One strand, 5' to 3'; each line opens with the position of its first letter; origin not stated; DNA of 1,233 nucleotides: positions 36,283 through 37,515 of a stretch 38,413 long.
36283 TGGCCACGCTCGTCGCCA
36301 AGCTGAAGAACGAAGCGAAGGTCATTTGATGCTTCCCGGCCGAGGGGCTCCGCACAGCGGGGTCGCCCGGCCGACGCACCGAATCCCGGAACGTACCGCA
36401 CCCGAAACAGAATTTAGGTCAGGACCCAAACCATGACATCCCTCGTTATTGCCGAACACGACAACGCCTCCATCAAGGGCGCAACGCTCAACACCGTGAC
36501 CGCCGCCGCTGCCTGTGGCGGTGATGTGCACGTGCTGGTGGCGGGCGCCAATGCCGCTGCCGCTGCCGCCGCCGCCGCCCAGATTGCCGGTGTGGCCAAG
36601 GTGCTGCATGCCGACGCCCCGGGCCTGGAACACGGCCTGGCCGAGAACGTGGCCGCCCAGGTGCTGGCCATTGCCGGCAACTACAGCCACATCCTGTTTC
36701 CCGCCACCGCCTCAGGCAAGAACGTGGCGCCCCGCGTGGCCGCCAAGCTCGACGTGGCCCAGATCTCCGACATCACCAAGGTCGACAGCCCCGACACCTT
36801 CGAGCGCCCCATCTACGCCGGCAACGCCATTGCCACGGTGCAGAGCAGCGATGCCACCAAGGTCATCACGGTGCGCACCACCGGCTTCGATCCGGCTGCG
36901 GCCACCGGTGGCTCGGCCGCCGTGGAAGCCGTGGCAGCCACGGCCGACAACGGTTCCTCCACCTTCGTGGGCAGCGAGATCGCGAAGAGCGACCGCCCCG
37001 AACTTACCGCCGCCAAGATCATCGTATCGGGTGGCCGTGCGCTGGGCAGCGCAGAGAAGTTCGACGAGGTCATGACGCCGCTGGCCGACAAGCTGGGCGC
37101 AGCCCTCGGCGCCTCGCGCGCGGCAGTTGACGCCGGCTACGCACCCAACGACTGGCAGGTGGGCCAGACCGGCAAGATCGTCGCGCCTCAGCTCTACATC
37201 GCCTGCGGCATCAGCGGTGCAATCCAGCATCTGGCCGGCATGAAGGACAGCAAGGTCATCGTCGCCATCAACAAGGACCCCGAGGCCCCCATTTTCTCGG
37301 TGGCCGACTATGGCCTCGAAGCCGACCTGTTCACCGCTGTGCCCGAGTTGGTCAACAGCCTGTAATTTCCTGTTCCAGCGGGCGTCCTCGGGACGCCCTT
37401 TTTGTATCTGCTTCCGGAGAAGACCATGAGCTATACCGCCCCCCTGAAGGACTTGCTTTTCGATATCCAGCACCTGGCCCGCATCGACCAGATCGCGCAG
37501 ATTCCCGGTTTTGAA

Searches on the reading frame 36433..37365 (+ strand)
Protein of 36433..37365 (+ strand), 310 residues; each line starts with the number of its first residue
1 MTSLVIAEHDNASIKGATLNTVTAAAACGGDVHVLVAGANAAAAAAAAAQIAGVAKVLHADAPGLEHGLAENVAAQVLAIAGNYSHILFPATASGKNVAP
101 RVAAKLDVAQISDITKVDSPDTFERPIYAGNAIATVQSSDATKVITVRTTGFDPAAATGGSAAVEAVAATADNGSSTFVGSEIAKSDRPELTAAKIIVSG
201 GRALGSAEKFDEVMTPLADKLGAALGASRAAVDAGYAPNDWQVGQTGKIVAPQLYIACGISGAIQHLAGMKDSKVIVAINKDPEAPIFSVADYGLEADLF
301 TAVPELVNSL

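Call 7: search_protein_families(library=pfam, proteins=[window:36433-37365:+], max_evalue=0.01)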
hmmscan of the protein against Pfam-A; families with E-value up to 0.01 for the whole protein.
window:36433-37365:+ (310 aa): 2 families
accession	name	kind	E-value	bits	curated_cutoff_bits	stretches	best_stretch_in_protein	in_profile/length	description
PF01012.27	ETF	-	1.1e-43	149.6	26.7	1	4-171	2-180/181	Electron transfer flavoprotein domain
PF00766.25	ETF_alpha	-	7.9e-35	119.1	27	1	190-271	1-81/81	Electron transfer flavoprotein FAD-binding domain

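Call 37: list_cluster_members(proteins=[window:36433-37365:+, window:35580-36329:+, window:33270-34091:+, window:32299-33252:+, window:8722-9942:+, window:11810-12979:+])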
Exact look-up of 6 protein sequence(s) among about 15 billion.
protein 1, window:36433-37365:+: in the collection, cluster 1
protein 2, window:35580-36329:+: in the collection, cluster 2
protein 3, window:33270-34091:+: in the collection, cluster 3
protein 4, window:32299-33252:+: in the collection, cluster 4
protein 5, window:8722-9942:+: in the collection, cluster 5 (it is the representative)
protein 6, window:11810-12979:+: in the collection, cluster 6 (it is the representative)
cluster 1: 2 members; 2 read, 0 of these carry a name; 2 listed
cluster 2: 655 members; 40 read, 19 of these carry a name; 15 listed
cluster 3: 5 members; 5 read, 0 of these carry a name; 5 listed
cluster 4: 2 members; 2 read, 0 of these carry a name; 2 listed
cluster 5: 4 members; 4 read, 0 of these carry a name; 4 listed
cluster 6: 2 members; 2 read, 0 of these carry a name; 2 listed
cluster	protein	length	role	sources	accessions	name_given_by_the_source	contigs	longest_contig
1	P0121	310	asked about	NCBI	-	-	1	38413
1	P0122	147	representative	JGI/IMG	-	-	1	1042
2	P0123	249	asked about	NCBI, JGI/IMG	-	-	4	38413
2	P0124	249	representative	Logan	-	-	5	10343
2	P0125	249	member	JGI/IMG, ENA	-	electron transfer flavoprotein beta subunit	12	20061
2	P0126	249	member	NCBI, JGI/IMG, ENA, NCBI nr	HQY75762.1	MAG TPA: electron transfer flavoprotein subunit beta/FixA family protein [Rhodoferax sp.] | electron transfer flavoprotein subunit beta/FixA family protein [Rhodoferax sp.]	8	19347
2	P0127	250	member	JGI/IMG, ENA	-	electron transfer flavoprotein beta subunit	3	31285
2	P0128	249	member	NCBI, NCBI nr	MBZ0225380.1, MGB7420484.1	MAG: electron transfer flavoprotein subunit beta/FixA family protein [Comamonas sp.] | electron transfer flavoprotein subunit beta/FixA family protein [Comamonas sp.]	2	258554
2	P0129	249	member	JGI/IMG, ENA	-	electron transfer flavoprotein beta subunit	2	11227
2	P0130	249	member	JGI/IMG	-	electron transfer flavoprotein beta subunit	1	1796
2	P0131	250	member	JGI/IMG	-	electron transfer flavoprotein beta subunit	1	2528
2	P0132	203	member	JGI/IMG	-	electron transfer flavoprotein beta subunit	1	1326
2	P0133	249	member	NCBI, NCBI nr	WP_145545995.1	electron transfer flavoprotein subunit beta/FixA family protein [Variovorax ...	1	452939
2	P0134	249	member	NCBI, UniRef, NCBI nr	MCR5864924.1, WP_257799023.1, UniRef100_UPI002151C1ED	electron transfer flavoprotein subunit beta/FixA family protein [Aquincola sp. J276] | electron transfer flavoprotein subunit beta/FixA family protein n=1 Tax=Aquincola sp. ...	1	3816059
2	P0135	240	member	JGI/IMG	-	electron transfer flavoprotein beta subunit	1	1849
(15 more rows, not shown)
